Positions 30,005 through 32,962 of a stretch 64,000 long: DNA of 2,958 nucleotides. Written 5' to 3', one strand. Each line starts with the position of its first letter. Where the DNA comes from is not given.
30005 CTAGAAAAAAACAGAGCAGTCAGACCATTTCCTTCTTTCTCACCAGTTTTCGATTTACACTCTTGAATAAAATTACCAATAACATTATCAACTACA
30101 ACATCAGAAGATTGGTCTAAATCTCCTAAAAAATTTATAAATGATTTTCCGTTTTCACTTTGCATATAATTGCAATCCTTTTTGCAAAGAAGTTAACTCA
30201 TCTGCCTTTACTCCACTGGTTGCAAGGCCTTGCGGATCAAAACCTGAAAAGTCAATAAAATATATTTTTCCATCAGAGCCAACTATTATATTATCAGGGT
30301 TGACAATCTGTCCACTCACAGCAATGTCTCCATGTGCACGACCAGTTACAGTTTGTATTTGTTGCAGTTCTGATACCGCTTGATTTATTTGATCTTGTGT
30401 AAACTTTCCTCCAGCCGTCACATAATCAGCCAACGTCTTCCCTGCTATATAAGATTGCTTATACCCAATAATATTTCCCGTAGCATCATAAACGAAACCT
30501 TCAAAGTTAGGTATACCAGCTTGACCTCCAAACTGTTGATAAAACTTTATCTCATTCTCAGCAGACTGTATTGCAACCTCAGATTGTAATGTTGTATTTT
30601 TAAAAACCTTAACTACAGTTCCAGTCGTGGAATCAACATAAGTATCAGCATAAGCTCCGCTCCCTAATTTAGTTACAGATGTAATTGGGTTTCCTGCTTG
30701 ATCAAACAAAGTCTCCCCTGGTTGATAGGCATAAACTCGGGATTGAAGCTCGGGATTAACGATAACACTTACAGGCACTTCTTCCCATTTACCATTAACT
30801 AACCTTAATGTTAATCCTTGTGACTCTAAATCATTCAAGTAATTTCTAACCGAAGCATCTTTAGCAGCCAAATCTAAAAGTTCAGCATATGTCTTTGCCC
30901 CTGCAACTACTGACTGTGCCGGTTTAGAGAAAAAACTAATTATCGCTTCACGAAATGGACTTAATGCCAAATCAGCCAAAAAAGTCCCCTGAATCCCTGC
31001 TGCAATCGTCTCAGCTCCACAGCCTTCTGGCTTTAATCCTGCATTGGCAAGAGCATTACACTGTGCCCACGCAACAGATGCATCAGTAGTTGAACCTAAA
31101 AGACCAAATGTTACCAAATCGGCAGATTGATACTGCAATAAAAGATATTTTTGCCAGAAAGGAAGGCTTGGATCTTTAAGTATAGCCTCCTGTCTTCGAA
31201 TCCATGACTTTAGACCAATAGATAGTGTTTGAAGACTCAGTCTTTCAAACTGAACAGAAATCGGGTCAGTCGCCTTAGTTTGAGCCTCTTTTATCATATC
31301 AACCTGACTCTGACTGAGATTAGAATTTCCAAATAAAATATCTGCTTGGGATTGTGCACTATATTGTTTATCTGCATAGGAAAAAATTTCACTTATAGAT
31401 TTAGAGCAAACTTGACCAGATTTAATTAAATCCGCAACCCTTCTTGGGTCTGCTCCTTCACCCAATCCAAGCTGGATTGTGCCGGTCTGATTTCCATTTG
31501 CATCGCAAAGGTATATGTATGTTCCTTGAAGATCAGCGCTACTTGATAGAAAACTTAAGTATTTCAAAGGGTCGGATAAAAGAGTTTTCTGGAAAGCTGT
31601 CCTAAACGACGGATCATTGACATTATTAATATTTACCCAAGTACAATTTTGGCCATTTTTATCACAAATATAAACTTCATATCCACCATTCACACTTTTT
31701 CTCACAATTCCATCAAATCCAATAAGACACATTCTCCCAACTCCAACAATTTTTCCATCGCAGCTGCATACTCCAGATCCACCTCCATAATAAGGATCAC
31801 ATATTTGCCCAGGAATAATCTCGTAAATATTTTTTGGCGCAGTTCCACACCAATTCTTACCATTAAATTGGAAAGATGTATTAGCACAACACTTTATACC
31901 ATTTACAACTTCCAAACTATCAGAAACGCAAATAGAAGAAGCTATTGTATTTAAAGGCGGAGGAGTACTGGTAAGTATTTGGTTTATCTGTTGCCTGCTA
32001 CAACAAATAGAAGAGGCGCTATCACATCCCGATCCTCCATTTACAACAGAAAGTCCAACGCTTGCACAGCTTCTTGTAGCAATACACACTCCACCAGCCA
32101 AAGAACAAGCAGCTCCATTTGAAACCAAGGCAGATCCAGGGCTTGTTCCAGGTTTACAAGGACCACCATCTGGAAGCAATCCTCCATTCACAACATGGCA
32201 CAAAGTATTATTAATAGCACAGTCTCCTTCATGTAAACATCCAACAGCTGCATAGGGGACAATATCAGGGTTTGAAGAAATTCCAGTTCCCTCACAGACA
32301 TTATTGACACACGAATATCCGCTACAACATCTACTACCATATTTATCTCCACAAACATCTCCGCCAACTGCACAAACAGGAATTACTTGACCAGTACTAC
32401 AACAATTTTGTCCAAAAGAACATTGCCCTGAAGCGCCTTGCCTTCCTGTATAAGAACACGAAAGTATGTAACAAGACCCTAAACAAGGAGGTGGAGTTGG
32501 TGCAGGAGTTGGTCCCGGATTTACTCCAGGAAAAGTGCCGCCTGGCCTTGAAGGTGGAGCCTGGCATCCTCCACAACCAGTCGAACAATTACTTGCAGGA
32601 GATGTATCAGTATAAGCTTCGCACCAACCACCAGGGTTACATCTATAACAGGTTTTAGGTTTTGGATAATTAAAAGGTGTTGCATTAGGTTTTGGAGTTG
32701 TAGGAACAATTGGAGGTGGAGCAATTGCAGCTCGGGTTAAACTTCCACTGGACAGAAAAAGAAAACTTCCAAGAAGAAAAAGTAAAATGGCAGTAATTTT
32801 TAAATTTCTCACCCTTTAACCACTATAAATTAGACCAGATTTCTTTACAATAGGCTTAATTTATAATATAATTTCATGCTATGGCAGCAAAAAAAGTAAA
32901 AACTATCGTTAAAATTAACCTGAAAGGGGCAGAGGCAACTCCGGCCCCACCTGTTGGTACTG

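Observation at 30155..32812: Cys-rich protein with a signal-peptide-like N-terminus and a complete protein-kinase-like domain at its C-terminus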

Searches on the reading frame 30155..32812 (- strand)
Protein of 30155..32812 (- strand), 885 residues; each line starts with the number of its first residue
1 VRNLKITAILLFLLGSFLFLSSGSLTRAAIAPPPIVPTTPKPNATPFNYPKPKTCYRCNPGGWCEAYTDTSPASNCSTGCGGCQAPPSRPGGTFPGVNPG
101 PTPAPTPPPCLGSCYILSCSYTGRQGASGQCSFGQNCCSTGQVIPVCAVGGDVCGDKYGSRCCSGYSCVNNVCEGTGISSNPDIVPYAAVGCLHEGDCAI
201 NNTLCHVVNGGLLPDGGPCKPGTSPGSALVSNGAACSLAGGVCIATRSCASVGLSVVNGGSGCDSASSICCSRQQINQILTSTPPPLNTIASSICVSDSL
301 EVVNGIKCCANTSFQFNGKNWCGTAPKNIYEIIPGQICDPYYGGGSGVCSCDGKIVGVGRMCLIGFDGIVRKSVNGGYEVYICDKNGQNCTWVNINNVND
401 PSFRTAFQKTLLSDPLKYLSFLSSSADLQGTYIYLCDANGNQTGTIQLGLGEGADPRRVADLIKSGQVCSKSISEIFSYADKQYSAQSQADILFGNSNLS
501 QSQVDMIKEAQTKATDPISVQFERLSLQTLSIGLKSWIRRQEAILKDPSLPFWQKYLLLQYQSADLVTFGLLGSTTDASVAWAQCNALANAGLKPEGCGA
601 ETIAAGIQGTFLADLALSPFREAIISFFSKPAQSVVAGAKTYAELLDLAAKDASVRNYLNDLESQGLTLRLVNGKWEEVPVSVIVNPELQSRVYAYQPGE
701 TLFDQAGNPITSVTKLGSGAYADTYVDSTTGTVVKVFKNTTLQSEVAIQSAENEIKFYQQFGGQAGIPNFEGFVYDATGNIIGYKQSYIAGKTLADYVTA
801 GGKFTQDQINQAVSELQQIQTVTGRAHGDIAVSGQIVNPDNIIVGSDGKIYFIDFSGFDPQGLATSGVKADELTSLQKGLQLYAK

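Call 3: search_protein_families(library=pfam, proteins=[window:30155-32812:-], max_evalue=1)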
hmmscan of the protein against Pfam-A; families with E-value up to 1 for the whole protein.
window:30155-32812:- (885 aa): 3 families
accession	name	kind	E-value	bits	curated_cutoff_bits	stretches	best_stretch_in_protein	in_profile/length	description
PF00069.31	Pkinase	-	0.08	12.8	31.7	1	712-855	3-142/263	Protein kinase domain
PF21911.1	PG_1098_N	-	0.19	11.7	23.6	0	471-502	4-34/45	N-terminal domain in putative methyltransferase PG_1098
PF07554.19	FIVAR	-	0.58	11.3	29.2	1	785-820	29-67/71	FIVAR domain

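Call 4: search_protein_families(library=ncbifam, proteins=[window:30155-32812:-], max_evalue=1)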
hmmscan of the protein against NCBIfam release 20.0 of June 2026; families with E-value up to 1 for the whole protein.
window:30155-32812:- (885 aa): 8 families
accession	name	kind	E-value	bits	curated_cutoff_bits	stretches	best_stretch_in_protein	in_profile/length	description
NF047741.1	antiphage_MADS6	equivalog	0.0014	17.3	460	1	713-814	500-598/612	methylation-associated defense system protein kinase MAD6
NF041316.1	NleH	equivalog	0.0024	17.4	450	1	687-818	122-242/304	type III secretion system effector kinase NleH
TIGR03724.2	arch_bud32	equivalog_domain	0.018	14.6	125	1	737-856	26-129/193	KEOPS complex kinase/ATPase Bud32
NF033483.0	PknB_PASTA_kin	equivalog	0.034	13.2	450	1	788-855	88-151/563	Stk1 family PASTA domain-containing Ser/Thr kinase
TIGR00331.1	hrcA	equivalog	0.087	12.4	197.2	1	623-667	10-52/338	heat-inducible transcriptional repressor HrcA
NF011462.0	PRK14879.1-3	equivalog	0.11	12.2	174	1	802-856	76-126/192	Kae1-associated kinase Bud32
NF011463.0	PRK14879.1-4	equivalog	0.14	11.5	188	1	733-843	47-153/237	Kae1-associated kinase Bud32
NF038150.1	lanthi_synth_IV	equivalog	0.28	9.4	650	1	786-860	272-347/851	class IV lanthionine synthetase LanL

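Call 6: find_homologous_proteins(query=window:30155-32812:-, max_evalue=0.001)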
Query window:30155-32812:- (885 aa): 2 proteins with E <= 0.001 among 8000 candidates.
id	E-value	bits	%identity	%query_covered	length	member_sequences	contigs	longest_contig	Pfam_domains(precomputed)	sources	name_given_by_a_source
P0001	0.0e+0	2035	100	100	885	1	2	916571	-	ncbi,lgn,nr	ncbi:MAG: hypothetical protein HY044_04925 [Candidatus Woesebacteria bacterium]|nr:MAG: hypothetical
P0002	0.0e+0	1568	78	100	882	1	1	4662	-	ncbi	-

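Call 11: find_encoding_contigs(protein=P0002, flank=5000)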
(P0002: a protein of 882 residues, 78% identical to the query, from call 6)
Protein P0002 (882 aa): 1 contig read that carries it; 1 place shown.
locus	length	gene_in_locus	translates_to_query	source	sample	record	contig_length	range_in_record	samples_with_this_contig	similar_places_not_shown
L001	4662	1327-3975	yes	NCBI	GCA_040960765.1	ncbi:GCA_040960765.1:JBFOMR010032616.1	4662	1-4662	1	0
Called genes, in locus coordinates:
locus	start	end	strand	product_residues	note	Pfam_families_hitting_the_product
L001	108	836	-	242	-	PF00687:Ribosomal_L1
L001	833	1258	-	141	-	PF03946:Ribosomal_L11_N, PF00298:Ribosomal_L11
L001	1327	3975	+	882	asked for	-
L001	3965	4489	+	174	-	-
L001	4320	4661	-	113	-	?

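Call 15: search_protein_families(library=padloc, proteins=[window:30155-32812:-], max_evalue=1)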
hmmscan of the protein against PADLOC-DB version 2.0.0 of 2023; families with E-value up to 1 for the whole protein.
window:30155-32812:- (885 aa): 13 families
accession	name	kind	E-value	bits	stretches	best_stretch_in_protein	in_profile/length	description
PDLC04044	PD-T4-6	-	7.2e-08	30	1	714-855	38-183/372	-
PDLC04045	PD-T4-6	-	4.4e-06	23.9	1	738-856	71-185/350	-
PDLC04051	PD-T4-6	-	1.5e-05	22.1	1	713-856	37-182/476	-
PDLC04047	PD-T4-6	-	4e-05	20.9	1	713-855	15-155/327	-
PDLC04043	PD-T4-6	-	0.0002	18.5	1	787-855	95-159/452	-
PDLC04042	PD-T4-6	-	0.00076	17.2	1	716-855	17-153/292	-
PDLC02375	Stk2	-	0.00077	16.3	1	713-855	129-260/500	-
PDLC04060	PD-T4-6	-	0.0015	15.5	1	788-855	89-152/486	-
PDLC04046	PD-T4-6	-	0.02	12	1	788-845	97-150/427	-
PDLC04048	PD-T4-6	-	0.022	12.1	1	734-855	41-155/354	-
PDLC04057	PD-T4-6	-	0.03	11.3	1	787-855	88-152/443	-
PDLC04062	PD-T4-6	-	0.035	11.1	1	785-856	115-183/450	-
PDLC04063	PD-T4-6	-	0.046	10.5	1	788-855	100-165/564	-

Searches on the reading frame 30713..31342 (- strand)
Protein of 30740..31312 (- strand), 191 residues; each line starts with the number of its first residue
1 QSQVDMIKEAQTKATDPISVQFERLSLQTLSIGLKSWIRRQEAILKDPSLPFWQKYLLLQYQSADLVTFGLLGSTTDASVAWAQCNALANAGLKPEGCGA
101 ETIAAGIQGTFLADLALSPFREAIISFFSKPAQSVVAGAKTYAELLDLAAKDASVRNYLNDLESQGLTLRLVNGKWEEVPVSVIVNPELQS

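Call 43: search_protein_families(library=pfam, proteins=[window:30740-31312:-], max_evalue=1)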
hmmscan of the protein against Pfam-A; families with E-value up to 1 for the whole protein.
window:30740-31312:- (191 aa): 0 families

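Call 72: predict_structure(alignment_id=A7)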
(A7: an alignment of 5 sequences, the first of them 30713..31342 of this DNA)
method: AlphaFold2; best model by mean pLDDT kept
length: 210 residues; sequences in the alignment: 5
mean_pLDDT: 52.3   pTM: 0.30
mean pLDDT of the five models: 52.3, 48.8, 48.4, 47.8, 46.5
residues with pLDDT >= 90: 0; 70-90: 38; 50-70: 65; < 50: 107
segments of 3 or more residues with pLDDT < 50: 1-6, 16-40, 76-93, 95-97, 107-139, 193-210
pLDDT, mean of each block of 10 residues (from residue 1): 46 51 39 40 58 67 57 50 45 49 48 40 36 39 68 78 77 66 71 41 33
secondary structure, 60 per line:
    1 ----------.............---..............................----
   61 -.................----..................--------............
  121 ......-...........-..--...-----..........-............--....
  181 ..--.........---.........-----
elements in order: H11-23 H27-56 H62-78 H83-100 H109-126 H128-138 H152-161 H163-174 E177-182 E185-190 H197-205
